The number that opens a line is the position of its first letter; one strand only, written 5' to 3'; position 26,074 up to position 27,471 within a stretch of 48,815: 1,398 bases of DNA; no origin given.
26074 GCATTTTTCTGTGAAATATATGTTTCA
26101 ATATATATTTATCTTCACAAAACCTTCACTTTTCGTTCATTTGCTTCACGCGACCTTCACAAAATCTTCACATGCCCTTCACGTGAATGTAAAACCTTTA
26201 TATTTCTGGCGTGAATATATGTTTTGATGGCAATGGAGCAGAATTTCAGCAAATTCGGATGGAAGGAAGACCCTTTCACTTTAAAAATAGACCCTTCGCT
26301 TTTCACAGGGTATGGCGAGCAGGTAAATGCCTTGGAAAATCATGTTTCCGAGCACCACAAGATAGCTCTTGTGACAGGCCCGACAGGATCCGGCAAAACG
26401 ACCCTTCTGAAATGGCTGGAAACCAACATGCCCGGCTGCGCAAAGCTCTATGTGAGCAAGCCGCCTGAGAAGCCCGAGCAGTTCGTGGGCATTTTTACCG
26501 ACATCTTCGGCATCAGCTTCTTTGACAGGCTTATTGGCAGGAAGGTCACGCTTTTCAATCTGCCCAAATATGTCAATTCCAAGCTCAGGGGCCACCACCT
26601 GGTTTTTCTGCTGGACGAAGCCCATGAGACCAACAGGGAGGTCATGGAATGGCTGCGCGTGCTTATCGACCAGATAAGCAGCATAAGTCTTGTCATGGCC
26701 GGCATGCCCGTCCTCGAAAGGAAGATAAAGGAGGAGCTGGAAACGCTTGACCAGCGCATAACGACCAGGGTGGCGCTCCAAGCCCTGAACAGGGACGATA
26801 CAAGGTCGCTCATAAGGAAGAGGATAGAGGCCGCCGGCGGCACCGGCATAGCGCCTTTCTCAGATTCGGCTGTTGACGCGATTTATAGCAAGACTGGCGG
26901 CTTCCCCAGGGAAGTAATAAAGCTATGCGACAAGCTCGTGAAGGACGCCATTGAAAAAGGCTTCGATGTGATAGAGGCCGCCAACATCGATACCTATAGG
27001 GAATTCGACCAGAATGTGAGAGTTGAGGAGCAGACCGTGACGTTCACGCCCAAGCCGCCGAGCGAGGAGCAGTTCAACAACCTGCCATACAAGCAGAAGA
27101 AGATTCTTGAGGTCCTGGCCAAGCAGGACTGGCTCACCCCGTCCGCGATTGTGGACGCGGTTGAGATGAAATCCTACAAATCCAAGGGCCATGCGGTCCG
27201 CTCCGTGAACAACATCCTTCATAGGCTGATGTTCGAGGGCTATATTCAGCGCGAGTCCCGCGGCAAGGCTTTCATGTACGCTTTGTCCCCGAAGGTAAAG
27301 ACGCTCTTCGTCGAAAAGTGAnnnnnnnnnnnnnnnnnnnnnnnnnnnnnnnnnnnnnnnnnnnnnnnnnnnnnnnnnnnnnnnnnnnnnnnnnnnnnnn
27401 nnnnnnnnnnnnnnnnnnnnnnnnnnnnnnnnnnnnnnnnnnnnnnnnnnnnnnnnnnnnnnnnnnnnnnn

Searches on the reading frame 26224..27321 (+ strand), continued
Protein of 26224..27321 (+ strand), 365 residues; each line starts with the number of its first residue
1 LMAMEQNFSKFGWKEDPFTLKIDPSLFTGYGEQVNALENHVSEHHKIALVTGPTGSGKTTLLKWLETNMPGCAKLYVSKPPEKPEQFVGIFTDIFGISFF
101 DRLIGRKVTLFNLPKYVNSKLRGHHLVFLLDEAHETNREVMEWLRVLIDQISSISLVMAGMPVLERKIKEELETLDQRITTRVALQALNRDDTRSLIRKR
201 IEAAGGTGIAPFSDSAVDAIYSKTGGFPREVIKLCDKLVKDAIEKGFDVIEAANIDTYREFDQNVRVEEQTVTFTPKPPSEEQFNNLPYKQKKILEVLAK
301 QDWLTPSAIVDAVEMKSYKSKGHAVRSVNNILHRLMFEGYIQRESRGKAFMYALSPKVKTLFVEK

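Call 50: search_protein_families(library=pfam, proteins=[P0163, P0171, P0173, P0195, P0205, P0209, P0212, P0213, P0236, P0243], max_evalue=0.0001)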
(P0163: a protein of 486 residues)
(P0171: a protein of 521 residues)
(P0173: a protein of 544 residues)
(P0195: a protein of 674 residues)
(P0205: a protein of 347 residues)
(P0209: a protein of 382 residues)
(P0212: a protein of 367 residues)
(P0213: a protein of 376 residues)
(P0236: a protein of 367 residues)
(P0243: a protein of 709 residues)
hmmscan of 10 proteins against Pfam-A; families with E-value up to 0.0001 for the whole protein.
P0163 (486 aa): 8 families
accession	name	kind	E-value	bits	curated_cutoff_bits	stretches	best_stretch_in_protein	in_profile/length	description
PF13401.12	AAA_22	-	9.2e-14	52.3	27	1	272-391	4-130/130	AAA domain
PF07719.23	TPR_2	-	1.1e-07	31.8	27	0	27-59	1-33/34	Tetratricopeptide repeat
PF01637.24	ATPase_2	-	2.1e-07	31.4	33.2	0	259-357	5-119/225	ATPase domain predominantly from Archaea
PF00515.34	TPR_1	-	2.2e-06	27.7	27.8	0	27-60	1-34/34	Tetratricopeptide repeat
PF14853.12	Fis1_TPR_C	-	3.1e-05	24.5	25.3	0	115-149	16-50/53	Fis1 C-terminal tetratricopeptide repeat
PF13191.12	AAA_16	-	3.3e-05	24.9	32.6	0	260-300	10-51/167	AAA ATPase domain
PF13240.11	Zn_Ribbon_1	-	4.4e-05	23.6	25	1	199-219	2-22/23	zinc-ribbon domain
PF20720.3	nSTAND3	-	6.1e-05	23.2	27.2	0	271-310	15-54/155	Novel STAND NTPase 3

P0171 (521 aa): 11 families
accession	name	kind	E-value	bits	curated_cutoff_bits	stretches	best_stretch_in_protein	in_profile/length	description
PF13401.12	AAA_22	-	7.8e-18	65.5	27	1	298-416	4-130/130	AAA domain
PF13191.12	AAA_16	-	6.2e-10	40.3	32.6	1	287-399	11-158/167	AAA ATPase domain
PF01637.24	ATPase_2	-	3.5e-08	34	33.2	1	301-386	22-123/225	ATPase domain predominantly from Archaea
PF07719.23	TPR_2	-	5.1e-08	32.9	27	1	118-150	2-34/34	Tetratricopeptide repeat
PF00515.34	TPR_1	-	5.6e-07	29.6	27.8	0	128-149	12-33/34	Tetratricopeptide repeat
PF00004.35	AAA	-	2.3e-06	28.5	21.2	1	302-391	1-75/131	ATPase family associated with various cellular activities (AAA)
PF25199.1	nSTAND_NTPase5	-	2.3e-06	27.9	34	1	268-407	5-130/145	Novel STAND NTPase 5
PF24389.1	ORC-CDC6-like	-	6.3e-06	25.6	27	0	289-321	24-54/571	ORC-CDC6-like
PF12773.13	DZR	-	9.4e-06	26.1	27.3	1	227-249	1-23/45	Double zinc ribbon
PF13173.12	AAA_14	-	3.5e-05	24.3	27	1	302-398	5-86/129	AAA domain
PF13240.11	Zn_Ribbon_1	-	3.8e-05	23.8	25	1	227-248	2-23/23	zinc-ribbon domain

P0173 (544 aa): 6 families
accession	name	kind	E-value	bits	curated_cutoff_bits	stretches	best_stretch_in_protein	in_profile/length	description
PF13401.12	AAA_22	-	2.9e-15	57.2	27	1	318-438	3-130/130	AAA domain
PF07719.23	TPR_2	-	4.7e-06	26.7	27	0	139-172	1-34/34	Tetratricopeptide repeat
PF13245.12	AAA_19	-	1.9e-05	25.3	25.1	1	318-427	9-123/134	AAA domain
PF13428.12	TPR_14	-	2.5e-05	25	23.5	0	141-176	3-38/44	Tetratricopeptide repeat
PF13191.12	AAA_16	-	3.3e-05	24.9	32.6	0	309-421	12-158/167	AAA ATPase domain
PF13248.11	Zn_ribbon_3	-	6.1e-05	22.8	27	0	246-270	2-26/26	zinc-ribbon domain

P0195 (674 aa): 12 families
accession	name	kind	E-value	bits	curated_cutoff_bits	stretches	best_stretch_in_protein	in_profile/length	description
PF13401.12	AAA_22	-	4.6e-50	169.7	27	2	398-527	4-130/130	AAA domain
PF13191.12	AAA_16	-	9.4e-12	46.2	32.6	1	388-512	12-164/167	AAA ATPase domain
PF09848.15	SLFN-g3_helicase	-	6.3e-10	39.3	24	0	95-179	10-93/354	Schlafen group 3, DNA/RNA helicase domain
PF13604.12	AAA_30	-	1.3e-09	38.6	27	0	87-185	19-108/191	AAA domain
PF00004.35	AAA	-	1.2e-08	35.9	21.2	0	91-181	3-73/131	ATPase family associated with various cellular activities (AAA)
PF13245.12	AAA_19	-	1.9e-08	35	25.1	1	90-192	15-115/134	AAA domain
PF07728.20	AAA_5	-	3e-06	27.7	22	0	91-206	4-108/139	AAA domain (dynein-related subfamily)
PF04851.21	ResIII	-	4.3e-06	27.2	22.5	0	469-502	115-147/164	Type III restriction enzyme, res subunit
PF01637.24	ATPase_2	-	2.7e-05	24.5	33.2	0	401-495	22-124/225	ATPase domain predominantly from Archaea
PF20720.3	nSTAND3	-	6e-05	23.2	27.2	0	395-426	13-44/155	Novel STAND NTPase 3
PF24883.2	NPHP3_N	-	6.1e-05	23.7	24.8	0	400-469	23-96/164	Nephrocystin 3, N-terminal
PF13086.12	AAA_11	-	7e-05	23.2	27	0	396-511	14-116/257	AAA domain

P0205 (347 aa): 4 families
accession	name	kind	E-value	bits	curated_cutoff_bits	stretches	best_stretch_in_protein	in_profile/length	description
PF13401.12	AAA_22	-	2.3e-09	38.1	27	1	48-144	8-110/130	AAA domain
PF01978.25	TrmB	-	2.7e-05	24.3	25.6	1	267-323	6-59/68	Sugar-specific transcriptional regulator TrmB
PF24389.1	ORC-CDC6-like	-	3.2e-05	23.3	27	0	94-138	191-236/571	ORC-CDC6-like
PF13191.12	AAA_16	-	8.2e-05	23.6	32.6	0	28-70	2-50/167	AAA ATPase domain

P0209 (382 aa): 6 families
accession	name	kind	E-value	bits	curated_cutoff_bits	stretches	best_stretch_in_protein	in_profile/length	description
PF13401.12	AAA_22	-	1.8e-13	51.3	27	1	46-166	5-123/130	AAA domain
PF01637.24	ATPase_2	-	1.2e-09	38.8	33.2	1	49-236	23-222/225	ATPase domain predominantly from Archaea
PF13173.12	AAA_14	-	2e-09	38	27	1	49-197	5-127/129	AAA domain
PF13245.12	AAA_19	-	9.1e-06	26.3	25.1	1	48-154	13-115/134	AAA domain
PF25199.1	nSTAND_NTPase5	-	2.5e-05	24.6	34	0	44-93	39-88/145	Novel STAND NTPase 5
PF13191.12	AAA_16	-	2.9e-05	25.1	32.6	0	46-145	24-148/167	AAA ATPase domain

P0212 (367 aa): 2 families
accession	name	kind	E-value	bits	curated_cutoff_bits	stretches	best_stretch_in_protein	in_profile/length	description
PF13401.12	AAA_22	-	5.5e-08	33.6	27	1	51-182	7-128/130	AAA domain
PF09848.15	SLFN-g3_helicase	-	6.1e-05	22.9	24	1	51-175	3-121/354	Schlafen group 3, DNA/RNA helicase domain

P0213 (376 aa): 3 families
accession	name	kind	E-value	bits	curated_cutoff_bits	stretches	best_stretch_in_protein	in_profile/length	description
PF13401.12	AAA_22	-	1.2e-15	58.5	27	1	47-174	6-130/130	AAA domain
PF13173.12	AAA_14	-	1.2e-06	28.9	27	1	47-166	3-97/129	AAA domain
PF13245.12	AAA_19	-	2.3e-05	25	25.1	1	46-162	11-122/134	AAA domain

P0236 (367 aa): 3 families
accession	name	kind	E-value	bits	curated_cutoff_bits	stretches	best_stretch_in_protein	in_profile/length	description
PF13401.12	AAA_22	-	1.3e-10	42.1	27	1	52-179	4-126/130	AAA domain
PF25199.1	nSTAND_NTPase5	-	3.7e-05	24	34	0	119-177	75-134/145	Novel STAND NTPase 5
PF00580.27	UvrD-helicase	-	5.7e-05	23.4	23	1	92-175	162-246/271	UvrD/REP helicase N-terminal domain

P0243 (709 aa): 9 families
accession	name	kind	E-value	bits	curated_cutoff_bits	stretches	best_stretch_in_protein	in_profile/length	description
PF13401.12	AAA_22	-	4.4e-28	98.6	27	1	42-169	4-129/130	AAA domain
PF13191.12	AAA_16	-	2.1e-11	45.1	32.6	1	26-152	6-162/167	AAA ATPase domain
PF01471.23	PG_binding_1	-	4e-08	33.8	23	1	521-573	2-53/57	Putative peptidoglycan binding domain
PF09848.15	SLFN-g3_helicase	-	4.6e-06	26.6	24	1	46-136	4-93/354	Schlafen group 3, DNA/RNA helicase domain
PF00004.35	AAA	-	7.9e-06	26.8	21.2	1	46-161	1-105/131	ATPase family associated with various cellular activities (AAA)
PF07728.20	AAA_5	-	8e-06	26.3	22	1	46-151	2-96/139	AAA domain (dynein-related subfamily)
PF13604.12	AAA_30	-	3.7e-05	24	27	1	40-162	15-123/191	AAA domain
PF20703.3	nSTAND1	-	5.2e-05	23.5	27.1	1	32-209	23-205/379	Novel STAND NTPase 1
PF00437.27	T2SSE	-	8.5e-05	21.8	24.9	0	32-94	131-194/370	Type II/IV secretion system protein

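Call 51: list_cluster_members(proteins=[P0163, P0171, P0205, P0209, P0212, P0213, P0233, P0236, P0140, P0165])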
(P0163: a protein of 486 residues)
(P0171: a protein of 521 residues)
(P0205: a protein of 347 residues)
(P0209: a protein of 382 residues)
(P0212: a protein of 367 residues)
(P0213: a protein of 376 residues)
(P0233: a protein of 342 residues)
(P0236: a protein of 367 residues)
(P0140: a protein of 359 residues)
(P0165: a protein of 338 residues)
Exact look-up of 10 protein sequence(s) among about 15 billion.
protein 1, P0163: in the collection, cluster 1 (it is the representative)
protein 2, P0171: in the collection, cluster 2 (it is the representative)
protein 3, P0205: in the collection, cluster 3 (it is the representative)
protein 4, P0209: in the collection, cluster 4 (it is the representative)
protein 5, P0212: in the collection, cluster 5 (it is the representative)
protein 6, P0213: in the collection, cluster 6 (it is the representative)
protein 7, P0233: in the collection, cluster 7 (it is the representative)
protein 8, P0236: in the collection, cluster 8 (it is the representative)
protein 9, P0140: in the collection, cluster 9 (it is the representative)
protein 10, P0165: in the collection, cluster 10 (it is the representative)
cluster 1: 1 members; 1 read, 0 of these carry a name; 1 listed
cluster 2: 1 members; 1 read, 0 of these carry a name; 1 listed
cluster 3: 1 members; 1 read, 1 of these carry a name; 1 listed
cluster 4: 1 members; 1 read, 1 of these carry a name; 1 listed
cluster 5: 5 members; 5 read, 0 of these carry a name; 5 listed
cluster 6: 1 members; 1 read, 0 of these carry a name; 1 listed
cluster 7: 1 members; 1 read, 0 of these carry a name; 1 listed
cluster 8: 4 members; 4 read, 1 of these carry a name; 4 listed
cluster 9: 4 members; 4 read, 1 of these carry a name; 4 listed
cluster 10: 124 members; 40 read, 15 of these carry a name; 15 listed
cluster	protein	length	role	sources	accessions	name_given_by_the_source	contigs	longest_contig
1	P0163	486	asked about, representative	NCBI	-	-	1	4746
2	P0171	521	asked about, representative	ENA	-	-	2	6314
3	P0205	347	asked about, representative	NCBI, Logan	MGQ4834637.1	MAG: AAA family ATPase [Candidatus Asgardarchaeia archaeon]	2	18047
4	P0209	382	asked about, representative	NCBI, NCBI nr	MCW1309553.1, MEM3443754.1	MAG: AAA family ATPase [Candidatus Nanoarchaeia archaeon] | AAA family ATPase [Candidatus Jingweiarchaeum tengchongense]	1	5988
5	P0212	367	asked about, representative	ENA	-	-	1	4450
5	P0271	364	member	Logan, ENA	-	-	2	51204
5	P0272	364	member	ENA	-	-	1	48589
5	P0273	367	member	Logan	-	-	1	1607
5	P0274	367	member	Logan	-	-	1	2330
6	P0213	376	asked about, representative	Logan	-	-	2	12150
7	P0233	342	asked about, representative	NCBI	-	-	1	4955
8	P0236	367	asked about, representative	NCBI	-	-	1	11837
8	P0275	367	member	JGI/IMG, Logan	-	type II secretory pathway predicted ATPase ExeA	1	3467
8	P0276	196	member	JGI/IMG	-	-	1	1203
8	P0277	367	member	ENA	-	-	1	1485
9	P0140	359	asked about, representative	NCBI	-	-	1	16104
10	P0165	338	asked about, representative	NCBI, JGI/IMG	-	general secretion pathway protein A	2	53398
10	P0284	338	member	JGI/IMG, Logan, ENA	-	type II secretory pathway predicted ATPase ExeA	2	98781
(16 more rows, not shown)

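Call 52: find_encoding_contigs(protein=P0284, flank=4000, max_places=3)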
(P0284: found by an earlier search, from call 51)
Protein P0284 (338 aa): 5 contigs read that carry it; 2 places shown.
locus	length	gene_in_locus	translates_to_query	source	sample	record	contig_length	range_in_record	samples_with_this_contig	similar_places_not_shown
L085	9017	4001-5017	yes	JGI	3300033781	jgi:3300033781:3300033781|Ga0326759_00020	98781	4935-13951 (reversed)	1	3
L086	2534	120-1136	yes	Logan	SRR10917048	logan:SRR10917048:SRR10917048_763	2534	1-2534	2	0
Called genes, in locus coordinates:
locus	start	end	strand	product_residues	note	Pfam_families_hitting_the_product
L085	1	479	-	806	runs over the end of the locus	PF03104:DNA_pol_B_exo1, PF13482:RNase_H_2 (faint), PF10108:DNA_pol_B_exo2, PF00136:DNA_pol_B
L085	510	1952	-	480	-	PF01139:RtcB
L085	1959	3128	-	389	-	-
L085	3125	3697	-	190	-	-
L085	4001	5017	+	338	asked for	PF00437:T2SSE (weak), PF25199:nSTAND_NTPase5 (faint), PF01637:ATPase_2 (faint), PF20720:nSTAND3 (faint), PF13173:AAA_14, PF13401:AAA_22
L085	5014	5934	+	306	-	PF01171:ATP_bind_3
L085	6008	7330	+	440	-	-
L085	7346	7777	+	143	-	-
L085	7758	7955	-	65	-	PF01194:RNA_pol_N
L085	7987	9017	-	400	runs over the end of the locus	PF01926:MMR_HSR1, PF02421:FeoB_N (weak), PF08438:YGR210-like_G4, PF02824:TGS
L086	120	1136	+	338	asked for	PF00437:T2SSE (weak), PF25199:nSTAND_NTPase5 (faint), PF01637:ATPase_2 (faint), PF20720:nSTAND3 (faint), PF13173:AAA_14, PF13401:AAA_22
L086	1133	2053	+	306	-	PF01171:ATP_bind_3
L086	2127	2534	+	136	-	?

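Call 69: find_encoding_contigs(protein=P0014, flank=1000, max_places=1)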
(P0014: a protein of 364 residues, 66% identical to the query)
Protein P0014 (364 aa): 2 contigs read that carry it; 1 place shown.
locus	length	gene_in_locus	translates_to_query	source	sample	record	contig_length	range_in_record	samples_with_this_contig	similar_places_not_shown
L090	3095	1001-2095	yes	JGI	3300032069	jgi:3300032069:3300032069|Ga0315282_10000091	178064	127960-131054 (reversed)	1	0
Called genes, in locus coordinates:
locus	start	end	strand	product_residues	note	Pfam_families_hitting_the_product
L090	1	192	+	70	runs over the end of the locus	-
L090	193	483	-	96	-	-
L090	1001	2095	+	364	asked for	PF13173:AAA_14 (faint), PF13401:AAA_22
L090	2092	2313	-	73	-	-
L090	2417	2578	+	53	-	-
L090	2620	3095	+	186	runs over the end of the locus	PF13238:AAA_18 (weak), PF00406:ADK (faint), PF13207:AAA_17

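Call 76: search_dna_similar(query=window:26227-27321:+, collection=plasmids, mode=protein, max_evalue=0.001, max_rows=12)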
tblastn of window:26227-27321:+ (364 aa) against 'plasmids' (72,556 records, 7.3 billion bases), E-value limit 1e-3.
Records with a match: 72; places in all: 83; records where one place covers at least 80% of the query: 0.
Best place of each record, by identity: <60% 72.
By first word of the organism name: Streptomyces 14; Rhodococcus 10; Mycobacterium 5; Thioclava 4; Roseobacter 4; Nitratidesulfovibrio 4; Rhodovulum 3; Jannaschia 2; Pseudonocardia 2; Ruegeria 2; and 21 more.
By predicted mobility (MOB-suite, as given by PLSDB): non-mobilizable 57; mobilizable 15.
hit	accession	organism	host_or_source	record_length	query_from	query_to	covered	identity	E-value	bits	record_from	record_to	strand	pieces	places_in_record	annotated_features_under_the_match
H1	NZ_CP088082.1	Ideonella dechloratans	Cell culture,Activated sludge, ...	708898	2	249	68%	30.2%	7e-18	93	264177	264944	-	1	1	AAA family ATPase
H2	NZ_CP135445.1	Thioclava sp. FTW29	-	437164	10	235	62%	31.9%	4e-18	93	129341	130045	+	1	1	AAA family ATPase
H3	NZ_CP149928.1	Thioclava sp. GXIMD4216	pure culture,mangrove soil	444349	10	235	62%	31.9%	4e-18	93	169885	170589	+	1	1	AAA family ATPase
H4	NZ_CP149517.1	Thioclava sp. GXIMD4215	pure culture,mangrove soil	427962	10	235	62%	31.9%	4e-18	93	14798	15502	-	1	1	AAA family ATPase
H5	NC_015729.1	Roseobacter litoralis Och 149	seaweed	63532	1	249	68%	28.8%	2e-15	85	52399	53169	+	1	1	AAA family ATPase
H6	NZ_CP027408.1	Roseobacter denitrificans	Environment,seaweed, Enteromorpha linza ...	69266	1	249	68%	28.8%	3e-15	85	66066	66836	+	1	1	AAA family ATPase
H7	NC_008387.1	Roseobacter denitrificans OCh 114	-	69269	1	249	68%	28.8%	3e-15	85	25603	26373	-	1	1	AAA family ATPase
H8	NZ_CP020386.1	Rhodovulum sp. MB263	cell culture,mud flat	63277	8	254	68%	28.5%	1e-16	89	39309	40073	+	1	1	AAA family ATPase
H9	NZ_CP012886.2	Mycobacterium intracellulare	sputum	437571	3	275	75%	25.7%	2e-9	67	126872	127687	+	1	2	ExeA family protein | DDE-type integrase/transposase/recombinase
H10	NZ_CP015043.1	Rhodovulum sp. P5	cell culture,shallow-sea hydrothermal ...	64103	10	254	67%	28.6%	3e-15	84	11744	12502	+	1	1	AAA family ATPase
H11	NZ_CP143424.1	Roseobacter litoralis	Fucus vesiculosus var. spiralis,cell ...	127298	1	249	68%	28.0%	9e-18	92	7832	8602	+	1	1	AAA family ATPase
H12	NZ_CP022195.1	Alloyangia pacifica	cell culture,oil-contaminated sediment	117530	8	254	68%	28.0%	1e-9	67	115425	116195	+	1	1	AAA family ATPase | hypothetical protein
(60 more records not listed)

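Call 77: search_dna_similar(query=window:26227-27321:+, collection=phages, mode=protein, max_evalue=0.001, max_rows=12)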
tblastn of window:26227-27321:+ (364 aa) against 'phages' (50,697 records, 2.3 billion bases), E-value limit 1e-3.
Records with a match: 1; places in all: 1; records where one place covers at least 80% of the query: 0.
Best place of each record, by identity: <60% 1.
By first word of the organism name: Shewanella 1.
By host as written in the record: Shewanella sp. M16 1.
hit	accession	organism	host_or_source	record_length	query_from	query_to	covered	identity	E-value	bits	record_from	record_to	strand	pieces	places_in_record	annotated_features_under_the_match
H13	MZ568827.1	Shewanella phage vB_SspS_MuM16-1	Shewanella sp. M16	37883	46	253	57%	23.9%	1e-5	53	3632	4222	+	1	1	replication initiation ATPase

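Call 83: search_protein_families(library=padloc, proteins=[window:26227-27321:+], max_evalue=0.001)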
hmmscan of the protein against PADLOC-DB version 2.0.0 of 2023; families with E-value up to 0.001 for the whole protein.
window:26227-27321:+ (364 aa): 3 families
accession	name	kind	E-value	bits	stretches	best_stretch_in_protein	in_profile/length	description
PDLC04140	mad8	-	2.4e-05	22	1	44-158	27-116/314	mads_8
PDLC00290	PtuA1|PtuA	-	8.7e-05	20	1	41-90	20-68/414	AAA ATPase domain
PDLC05051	PDC-S60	-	0.00089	15.5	0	109-200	447-537/1027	-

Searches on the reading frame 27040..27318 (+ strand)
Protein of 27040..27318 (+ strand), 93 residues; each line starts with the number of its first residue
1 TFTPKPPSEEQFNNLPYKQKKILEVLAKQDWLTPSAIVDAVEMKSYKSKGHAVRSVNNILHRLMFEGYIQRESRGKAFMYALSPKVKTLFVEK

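Call 109: predict_structure(alignment_id=A5)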
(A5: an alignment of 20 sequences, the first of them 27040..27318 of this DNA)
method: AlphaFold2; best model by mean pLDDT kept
length: 93 residues; sequences in the alignment: 20
mean_pLDDT: 83.2   pTM: 0.70
mean pLDDT of the five models: 83.2, 80.8, 80.3, 78.4, 78.4
residues with pLDDT >= 90: 32; 70-90: 49; 50-70: 10; < 50: 2
segments of 3 or more residues with pLDDT < 50: none
pLDDT, mean of each block of 10 residues (from residue 1): 61 84 90 91 78 91 90 90 82 57
secondary structure, 60 per line:
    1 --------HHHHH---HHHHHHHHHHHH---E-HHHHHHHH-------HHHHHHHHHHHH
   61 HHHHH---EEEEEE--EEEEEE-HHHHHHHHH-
elements in order: H9-13 H17-28 H34-41 H49-65 E69-74 E77-82 H84-92

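Call 111: fold_search(model_id=the predicted structure, library=pdb)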
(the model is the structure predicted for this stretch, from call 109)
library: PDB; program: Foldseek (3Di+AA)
matches with E <= 10: 1193; with E <= 0.001: 4
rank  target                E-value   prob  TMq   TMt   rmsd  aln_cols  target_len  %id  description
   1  4rs8_A                3.7e-04  1.00  0.67  0.74   1.8        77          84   21  Apo structure of novel pNOB8 plasmid centromere binding protein (released 2015-09-16)
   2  1r23_A                6.5e-04  1.00  0.66  0.59   2.2        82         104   17  Crystal structure of the cyanobacterial metallothionein repressor SmtB in the Zn1-form (one Zn(II) per dimer) (released 2004-05-18)
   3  1sd6_A                8.4e-04  1.00  0.65  0.52   2.9        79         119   14  Crystal Structure of Native MecI at 2.65 A (released 2004-02-24)
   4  1sd7_B                8.9e-04  1.00  0.65  0.53   2.9        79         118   14  Crystal Structure of a SeMet derivative of MecI at 2.65 A (released 2004-02-24)
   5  5hli_B                1.0e-03  1.00  0.67  0.47   3.0        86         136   20  Structure of Disulfide formed AbfR (released 2017-01-25)
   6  1smt_A                1.0e-03  1.00  0.67  0.64   2.5        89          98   18  SMTB REPRESSOR FROM SYNECHOCOCCUS PCC7942 (released 1997-12-03)
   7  6cdb_B                1.1e-03  1.00  0.69  0.67   2.1        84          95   17  Crystal Structure of V66L CzrA in the Zn(II)bound state (released 2018-07-11)
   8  1okr_A                1.1e-03  1.00  0.66  0.53   3.1        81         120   14  Three-dimensional structure of S.aureus methicillin-resistance regulating transcriptional repressor MecI. (released 2003-10-09)
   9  1sd7_A                1.1e-03  1.00  0.61  0.49   3.9        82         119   15  Crystal Structure of a SeMet derivative of MecI at 2.65 A (released 2004-02-24)
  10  1r1t_B                1.3e-03  1.00  0.67  0.63   2.5        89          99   18  Crystal structure of the cyanobacterial metallothionein repressor SmtB in the apo-form (released 2004-05-18)
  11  1okr_B                1.4e-03  1.00  0.62  0.49   3.8        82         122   15  Three-dimensional structure of S.aureus methicillin-resistance regulating transcriptional repressor MecI. (released 2003-10-09)
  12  1r1u_B                1.5e-03  1.00  0.69  0.69   2.1        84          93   17  Crystal structure of the metal-sensing transcriptional repressor CzrA from Staphylococcus aureus in the apo-form (released 2004-05-18)
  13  1smt_B                1.5e-03  1.00  0.66  0.62   2.6        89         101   18  SMTB REPRESSOR FROM SYNECHOCOCCUS PCC7942 (released 1997-12-03)
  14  6o8k                  1.5e-03  1.00  0.56  0.56   2.7        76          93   17  Crystal Structure of apo and reduced Sulfide-responsive transcriptional repressor (SqrR) from Rhodobacter capsulatus. (released 2020-04-01)
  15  4rs8_B                1.6e-03  1.00  0.66  0.74   2.3        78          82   20  Apo structure of novel pNOB8 plasmid centromere binding protein (released 2015-09-16)
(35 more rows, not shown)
